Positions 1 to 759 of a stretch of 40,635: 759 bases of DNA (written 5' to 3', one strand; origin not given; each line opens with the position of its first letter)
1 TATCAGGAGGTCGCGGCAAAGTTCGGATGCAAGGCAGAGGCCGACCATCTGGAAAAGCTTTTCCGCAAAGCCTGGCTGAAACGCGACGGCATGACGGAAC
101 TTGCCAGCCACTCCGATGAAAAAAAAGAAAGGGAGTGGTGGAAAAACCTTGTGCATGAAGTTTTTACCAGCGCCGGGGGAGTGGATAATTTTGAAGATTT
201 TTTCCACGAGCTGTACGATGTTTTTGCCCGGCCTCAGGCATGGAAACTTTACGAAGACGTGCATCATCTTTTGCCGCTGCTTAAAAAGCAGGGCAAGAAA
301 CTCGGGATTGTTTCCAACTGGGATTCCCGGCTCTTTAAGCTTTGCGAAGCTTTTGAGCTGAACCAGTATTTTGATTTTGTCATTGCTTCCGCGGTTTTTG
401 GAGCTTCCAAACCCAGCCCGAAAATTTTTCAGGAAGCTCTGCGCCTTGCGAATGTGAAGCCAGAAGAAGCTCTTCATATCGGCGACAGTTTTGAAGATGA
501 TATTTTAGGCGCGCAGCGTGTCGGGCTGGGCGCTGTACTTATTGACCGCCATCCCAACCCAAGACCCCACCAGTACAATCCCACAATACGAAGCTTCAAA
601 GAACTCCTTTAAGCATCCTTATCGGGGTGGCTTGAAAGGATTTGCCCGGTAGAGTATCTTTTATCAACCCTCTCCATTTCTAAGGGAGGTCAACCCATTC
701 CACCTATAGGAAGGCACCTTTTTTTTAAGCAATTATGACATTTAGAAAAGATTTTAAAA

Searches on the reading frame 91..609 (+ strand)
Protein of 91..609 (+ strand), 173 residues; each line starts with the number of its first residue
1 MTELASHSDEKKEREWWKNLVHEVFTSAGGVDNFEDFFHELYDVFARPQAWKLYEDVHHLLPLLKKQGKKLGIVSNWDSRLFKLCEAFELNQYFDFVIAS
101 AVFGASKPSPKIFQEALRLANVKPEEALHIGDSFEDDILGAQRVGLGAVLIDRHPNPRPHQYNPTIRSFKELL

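Call 9: search_protein_families(library=pfam, proteins=[window:91-609:+], max_evalue=0.01)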
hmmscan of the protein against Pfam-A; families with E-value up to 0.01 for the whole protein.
window:91-609:+ (173 aa): 3 families
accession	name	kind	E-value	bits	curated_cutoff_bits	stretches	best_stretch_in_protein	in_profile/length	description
PF00702.32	Hydrolase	-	2.1e-22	80.9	26.4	1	12-145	57-191/191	haloacid dehalogenase-like hydrolase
PF13419.12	HAD_2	-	6.8e-21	75.6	23.8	1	23-149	51-176/178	Haloacid dehalogenase-like hydrolase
PF13242.12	Hydrolase_like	-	3e-10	40.3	22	1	106-152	3-49/75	HAD-hyrolase-like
